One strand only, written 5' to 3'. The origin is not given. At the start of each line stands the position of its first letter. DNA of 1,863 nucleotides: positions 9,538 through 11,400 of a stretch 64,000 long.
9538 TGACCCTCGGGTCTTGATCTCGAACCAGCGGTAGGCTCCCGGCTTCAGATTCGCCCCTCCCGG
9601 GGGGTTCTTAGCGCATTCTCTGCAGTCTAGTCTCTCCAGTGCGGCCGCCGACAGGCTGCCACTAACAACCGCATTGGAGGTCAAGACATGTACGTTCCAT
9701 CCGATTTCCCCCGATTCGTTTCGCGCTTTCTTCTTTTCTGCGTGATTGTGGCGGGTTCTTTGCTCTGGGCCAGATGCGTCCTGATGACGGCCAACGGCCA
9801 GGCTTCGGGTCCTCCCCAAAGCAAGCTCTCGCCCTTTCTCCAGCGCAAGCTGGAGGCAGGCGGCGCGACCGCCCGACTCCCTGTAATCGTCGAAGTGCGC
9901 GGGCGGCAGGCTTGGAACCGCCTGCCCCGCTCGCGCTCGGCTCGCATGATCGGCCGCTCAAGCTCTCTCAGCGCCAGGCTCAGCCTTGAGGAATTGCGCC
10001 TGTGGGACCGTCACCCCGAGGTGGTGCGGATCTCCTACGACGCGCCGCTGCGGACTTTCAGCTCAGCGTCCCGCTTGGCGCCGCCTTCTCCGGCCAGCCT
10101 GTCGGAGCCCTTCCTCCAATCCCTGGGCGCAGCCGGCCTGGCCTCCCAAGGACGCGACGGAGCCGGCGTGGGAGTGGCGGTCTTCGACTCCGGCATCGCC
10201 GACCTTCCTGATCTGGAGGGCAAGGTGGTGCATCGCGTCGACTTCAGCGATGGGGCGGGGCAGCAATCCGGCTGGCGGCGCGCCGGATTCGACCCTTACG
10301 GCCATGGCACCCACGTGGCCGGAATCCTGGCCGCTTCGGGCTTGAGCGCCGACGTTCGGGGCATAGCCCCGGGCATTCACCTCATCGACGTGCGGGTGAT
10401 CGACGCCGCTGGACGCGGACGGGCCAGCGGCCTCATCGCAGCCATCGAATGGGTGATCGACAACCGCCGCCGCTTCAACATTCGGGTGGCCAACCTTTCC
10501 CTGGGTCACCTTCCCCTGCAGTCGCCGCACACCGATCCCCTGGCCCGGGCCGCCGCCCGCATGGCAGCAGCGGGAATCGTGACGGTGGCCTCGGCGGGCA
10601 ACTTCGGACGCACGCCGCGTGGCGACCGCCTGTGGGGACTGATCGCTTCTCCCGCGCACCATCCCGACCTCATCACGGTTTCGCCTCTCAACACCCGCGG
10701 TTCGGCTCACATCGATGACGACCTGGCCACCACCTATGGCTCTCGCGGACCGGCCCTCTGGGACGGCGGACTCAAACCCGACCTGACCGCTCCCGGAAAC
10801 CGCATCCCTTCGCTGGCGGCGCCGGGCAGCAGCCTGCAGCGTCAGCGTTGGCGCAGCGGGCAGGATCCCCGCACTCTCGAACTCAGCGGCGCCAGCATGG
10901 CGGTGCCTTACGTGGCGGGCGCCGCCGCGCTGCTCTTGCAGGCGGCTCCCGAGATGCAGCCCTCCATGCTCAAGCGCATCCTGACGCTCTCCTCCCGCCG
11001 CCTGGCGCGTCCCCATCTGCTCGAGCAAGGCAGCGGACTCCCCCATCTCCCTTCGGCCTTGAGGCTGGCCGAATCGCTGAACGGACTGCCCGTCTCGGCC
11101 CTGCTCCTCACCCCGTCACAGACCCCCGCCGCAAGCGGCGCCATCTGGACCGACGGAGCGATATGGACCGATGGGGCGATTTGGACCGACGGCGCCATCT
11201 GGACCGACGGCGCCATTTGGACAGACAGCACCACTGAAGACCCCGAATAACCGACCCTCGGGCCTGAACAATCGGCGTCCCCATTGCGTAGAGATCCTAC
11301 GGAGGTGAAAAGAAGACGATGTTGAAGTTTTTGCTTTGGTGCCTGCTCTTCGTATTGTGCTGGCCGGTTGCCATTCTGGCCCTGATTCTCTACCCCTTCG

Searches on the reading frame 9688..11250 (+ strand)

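Call 3: search_protein_families(library=pfam, proteins=[window:9688-11250:+], max_evalue=0.01)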
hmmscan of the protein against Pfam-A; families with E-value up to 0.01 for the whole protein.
window:9688-11250:+ (520 aa): 1 family
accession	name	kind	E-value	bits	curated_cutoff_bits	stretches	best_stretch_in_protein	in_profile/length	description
PF00082.27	Peptidase_S8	-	8.9e-40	137.2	21.8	1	158-445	1-282/288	Subtilase family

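Call 4: search_protein_families(library=ncbifam, proteins=[window:9688-11250:+], max_evalue=0.01)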
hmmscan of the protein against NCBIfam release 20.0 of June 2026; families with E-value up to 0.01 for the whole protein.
window:9688-11250:+ (520 aa): 7 families
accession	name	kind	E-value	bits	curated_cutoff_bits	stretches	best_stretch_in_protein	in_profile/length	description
TIGR03921.1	T7SS_mycosin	equivalog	9e-33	113.8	278.75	1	156-457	10-284/353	type VII secretion-associated serine protease mycosin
NF049966.1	QH_SP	equivalog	6.9e-16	58.3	165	1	163-307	2-126/219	subtilisin-like serine protease QhpE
NF033595.1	denti_PrtP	equivalog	2.7e-08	32.9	300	1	367-432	415-474/606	dentilisin complex serine proteinase subunit PrtP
NF040553.1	SGO_0316_fam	subfamily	8.1e-08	30.4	1400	1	201-333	355-498/1486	SGO_0316/SGO_0317 family LPXTG-anchored serine peptidase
NF042956.1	IteS_antiphage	equivalog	1.1e-07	30.6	900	1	201-432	288-529/747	S8 family anti-phage peptidase IteS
NF040809.1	germ_prot_CspBA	exception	1.6e-07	29.4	1250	1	202-309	720-827/1099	bifunctional germination protease/germinant receptor pseudoprotease CspBA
NF040808.2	CspC_non_triad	exception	0.0017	16.9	675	1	202-309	165-280/556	bile acid germinant receptor pseudoprotease CspC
